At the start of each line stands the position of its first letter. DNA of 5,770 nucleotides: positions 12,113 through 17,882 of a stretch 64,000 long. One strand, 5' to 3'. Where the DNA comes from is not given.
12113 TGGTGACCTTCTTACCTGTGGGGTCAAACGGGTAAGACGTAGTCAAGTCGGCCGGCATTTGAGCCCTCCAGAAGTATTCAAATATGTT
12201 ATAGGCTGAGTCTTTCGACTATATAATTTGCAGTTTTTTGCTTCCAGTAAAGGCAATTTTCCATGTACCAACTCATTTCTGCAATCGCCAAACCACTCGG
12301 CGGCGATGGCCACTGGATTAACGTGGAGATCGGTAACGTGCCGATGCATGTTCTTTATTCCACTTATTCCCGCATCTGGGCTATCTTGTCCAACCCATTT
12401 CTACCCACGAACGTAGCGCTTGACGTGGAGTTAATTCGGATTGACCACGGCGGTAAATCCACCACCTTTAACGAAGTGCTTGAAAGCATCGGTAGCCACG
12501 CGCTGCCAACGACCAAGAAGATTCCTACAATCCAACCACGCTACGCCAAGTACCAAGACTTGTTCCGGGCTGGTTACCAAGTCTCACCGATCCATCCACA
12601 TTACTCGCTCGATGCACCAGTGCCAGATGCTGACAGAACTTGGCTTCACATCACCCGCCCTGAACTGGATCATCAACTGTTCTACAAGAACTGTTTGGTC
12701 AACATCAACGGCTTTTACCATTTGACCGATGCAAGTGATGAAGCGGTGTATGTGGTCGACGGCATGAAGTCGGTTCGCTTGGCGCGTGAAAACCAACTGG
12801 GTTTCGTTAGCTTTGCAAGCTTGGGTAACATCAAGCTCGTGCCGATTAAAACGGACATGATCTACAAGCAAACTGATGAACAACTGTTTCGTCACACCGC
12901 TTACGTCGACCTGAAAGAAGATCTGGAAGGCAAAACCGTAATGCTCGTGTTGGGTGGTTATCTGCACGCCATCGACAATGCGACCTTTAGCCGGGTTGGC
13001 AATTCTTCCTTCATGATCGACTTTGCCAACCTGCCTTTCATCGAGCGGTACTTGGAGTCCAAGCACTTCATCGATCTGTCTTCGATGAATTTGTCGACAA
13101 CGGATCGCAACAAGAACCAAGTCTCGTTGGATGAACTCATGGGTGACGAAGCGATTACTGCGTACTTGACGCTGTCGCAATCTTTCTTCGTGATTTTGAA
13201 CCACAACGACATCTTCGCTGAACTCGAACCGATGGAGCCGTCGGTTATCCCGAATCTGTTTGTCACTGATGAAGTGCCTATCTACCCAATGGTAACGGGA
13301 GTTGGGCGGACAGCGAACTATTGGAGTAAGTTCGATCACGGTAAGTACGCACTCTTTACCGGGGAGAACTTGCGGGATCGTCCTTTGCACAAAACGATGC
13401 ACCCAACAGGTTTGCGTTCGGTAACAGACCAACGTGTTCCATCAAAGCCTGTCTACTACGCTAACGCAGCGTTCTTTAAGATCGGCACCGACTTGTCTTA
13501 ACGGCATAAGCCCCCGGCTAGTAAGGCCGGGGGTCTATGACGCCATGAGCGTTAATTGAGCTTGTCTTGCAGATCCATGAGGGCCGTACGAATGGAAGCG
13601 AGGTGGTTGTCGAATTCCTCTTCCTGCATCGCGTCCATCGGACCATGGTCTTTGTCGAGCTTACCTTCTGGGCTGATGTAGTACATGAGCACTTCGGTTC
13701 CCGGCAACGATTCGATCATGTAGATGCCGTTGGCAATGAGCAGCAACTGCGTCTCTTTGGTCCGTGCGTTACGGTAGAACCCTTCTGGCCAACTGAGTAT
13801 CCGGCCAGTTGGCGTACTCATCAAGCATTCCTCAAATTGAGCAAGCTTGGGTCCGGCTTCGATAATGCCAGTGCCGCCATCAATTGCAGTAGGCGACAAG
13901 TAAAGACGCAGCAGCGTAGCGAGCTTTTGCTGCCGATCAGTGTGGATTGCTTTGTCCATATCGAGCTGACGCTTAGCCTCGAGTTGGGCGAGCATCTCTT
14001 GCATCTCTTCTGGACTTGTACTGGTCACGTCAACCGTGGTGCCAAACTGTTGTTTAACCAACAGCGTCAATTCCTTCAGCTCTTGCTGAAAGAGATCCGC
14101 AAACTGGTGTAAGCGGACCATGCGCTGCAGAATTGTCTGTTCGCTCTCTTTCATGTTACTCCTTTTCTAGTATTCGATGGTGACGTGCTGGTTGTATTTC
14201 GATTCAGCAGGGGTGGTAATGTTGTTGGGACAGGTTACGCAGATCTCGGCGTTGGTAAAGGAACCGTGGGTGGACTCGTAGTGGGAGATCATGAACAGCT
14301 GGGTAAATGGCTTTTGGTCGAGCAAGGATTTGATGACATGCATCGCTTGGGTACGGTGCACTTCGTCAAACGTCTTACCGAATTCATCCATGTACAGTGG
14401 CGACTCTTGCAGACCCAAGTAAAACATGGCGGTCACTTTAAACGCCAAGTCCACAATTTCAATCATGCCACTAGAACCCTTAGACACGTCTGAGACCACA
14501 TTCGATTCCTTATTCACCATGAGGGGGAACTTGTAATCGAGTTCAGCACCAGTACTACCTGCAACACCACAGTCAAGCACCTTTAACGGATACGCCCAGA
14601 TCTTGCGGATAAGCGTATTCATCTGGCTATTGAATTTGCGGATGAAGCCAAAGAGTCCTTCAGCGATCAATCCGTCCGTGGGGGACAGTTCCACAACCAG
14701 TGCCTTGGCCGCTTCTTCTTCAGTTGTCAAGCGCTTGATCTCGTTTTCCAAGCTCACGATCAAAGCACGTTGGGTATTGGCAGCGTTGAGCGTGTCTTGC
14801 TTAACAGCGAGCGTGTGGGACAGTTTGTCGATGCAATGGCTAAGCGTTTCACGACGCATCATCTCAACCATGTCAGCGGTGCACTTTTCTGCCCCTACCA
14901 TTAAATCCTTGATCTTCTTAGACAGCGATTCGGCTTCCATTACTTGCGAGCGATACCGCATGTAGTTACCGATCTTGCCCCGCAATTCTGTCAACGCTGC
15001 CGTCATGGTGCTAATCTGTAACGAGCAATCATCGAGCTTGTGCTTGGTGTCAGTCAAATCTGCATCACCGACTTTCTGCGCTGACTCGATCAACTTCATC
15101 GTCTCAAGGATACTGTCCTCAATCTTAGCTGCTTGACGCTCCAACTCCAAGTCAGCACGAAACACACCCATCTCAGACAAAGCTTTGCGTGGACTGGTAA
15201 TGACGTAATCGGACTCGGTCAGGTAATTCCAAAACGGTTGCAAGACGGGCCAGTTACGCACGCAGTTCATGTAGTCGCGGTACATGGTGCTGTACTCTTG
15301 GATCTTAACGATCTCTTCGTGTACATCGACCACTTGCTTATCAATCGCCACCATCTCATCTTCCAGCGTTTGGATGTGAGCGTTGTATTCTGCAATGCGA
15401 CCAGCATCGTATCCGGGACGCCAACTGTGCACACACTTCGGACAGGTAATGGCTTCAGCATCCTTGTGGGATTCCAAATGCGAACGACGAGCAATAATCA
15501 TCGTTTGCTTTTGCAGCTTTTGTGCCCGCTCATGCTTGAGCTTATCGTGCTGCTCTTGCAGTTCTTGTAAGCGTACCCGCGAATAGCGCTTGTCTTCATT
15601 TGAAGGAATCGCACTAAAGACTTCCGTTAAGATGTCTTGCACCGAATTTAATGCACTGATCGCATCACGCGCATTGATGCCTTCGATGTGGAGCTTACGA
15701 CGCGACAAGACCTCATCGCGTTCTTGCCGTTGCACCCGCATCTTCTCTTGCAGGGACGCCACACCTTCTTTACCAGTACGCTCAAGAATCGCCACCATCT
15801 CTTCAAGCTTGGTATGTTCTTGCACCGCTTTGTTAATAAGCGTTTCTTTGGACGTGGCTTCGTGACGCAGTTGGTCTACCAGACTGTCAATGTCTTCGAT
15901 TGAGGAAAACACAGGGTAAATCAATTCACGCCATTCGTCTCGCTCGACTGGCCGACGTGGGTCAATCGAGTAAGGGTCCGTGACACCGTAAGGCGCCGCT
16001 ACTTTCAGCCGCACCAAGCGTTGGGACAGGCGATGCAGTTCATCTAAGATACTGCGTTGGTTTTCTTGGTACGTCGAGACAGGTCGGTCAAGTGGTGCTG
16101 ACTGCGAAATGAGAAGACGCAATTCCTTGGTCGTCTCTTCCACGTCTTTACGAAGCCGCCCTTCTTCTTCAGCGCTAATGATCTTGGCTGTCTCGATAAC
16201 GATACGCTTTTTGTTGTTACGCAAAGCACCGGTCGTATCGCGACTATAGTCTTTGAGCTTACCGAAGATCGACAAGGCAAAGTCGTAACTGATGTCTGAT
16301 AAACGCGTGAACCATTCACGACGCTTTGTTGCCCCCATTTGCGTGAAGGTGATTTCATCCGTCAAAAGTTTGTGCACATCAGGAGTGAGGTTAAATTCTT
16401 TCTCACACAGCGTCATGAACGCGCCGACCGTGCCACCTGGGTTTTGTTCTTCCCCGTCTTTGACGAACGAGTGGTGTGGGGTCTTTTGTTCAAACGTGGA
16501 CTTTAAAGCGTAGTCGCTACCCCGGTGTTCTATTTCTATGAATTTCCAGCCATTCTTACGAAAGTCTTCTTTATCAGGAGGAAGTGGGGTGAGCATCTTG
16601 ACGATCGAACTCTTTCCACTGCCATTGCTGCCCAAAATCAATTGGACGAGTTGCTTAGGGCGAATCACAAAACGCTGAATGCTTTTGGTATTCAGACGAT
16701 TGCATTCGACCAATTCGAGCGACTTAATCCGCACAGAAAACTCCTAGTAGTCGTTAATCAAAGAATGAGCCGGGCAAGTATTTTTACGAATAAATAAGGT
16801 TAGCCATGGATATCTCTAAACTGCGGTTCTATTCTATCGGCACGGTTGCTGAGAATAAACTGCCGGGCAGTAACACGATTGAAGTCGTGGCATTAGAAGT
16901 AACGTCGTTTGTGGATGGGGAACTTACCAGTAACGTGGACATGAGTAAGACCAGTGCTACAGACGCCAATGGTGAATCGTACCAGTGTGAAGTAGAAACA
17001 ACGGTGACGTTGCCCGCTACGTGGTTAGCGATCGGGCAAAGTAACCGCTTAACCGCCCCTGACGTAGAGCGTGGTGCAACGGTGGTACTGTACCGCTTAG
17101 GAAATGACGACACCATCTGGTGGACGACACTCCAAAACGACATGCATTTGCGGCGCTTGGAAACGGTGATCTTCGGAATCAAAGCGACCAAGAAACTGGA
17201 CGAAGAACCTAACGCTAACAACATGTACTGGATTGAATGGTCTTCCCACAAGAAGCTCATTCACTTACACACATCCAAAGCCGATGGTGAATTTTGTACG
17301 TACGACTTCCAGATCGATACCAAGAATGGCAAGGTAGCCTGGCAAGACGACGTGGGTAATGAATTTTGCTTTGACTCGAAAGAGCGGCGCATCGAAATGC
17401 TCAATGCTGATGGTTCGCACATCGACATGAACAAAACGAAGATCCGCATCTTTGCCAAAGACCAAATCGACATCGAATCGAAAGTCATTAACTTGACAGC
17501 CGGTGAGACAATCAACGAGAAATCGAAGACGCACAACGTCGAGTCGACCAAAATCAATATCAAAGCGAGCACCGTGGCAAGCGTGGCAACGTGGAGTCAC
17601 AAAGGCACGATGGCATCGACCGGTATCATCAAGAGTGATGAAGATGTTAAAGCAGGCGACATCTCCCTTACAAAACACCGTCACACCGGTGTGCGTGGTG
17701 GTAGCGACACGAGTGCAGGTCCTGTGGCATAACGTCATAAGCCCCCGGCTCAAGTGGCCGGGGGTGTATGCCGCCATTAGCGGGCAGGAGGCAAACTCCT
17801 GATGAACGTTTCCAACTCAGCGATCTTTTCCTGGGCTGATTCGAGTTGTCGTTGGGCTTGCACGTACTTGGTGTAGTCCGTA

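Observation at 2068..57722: Family of about 11 intergenic hairpins flanked by CG(G/T)CATA and TATG(C/A)C(G): candidate phage-specific termination or terminator-promoter element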

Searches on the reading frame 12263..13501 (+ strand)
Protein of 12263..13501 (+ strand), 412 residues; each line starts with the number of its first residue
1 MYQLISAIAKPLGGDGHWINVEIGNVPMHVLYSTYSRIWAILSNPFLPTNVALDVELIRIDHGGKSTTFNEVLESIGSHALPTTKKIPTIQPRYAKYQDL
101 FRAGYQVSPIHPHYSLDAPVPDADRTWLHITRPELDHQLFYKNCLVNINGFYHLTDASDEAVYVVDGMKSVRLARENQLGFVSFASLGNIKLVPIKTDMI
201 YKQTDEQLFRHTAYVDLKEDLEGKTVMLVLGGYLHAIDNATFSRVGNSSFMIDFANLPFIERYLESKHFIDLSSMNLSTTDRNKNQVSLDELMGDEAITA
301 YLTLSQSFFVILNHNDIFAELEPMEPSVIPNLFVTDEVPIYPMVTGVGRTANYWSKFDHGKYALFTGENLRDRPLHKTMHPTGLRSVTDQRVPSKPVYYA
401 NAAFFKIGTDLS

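Call 56: search_protein_families(library=phrogs, proteins=[window:12263-13501:+], max_evalue=0.00001)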
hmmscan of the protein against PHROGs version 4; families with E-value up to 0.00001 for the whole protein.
window:12263-13501:+ (412 aa): 1 family
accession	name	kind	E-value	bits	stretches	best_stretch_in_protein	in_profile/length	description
phrog_3337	-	unknown function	3.8e-98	330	1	1-407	1-404/411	-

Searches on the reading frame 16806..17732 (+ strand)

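Call 56: search_protein_families(library=phrogs, proteins=[window:16806-17732:+], max_evalue=0.00001)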
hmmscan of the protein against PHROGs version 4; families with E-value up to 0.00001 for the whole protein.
window:16806-17732:+ (308 aa): 1 family
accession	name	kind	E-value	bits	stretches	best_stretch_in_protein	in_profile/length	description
phrog_3216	-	tail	2e-83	281.7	1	1-305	1-324/325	baseplate assembly protein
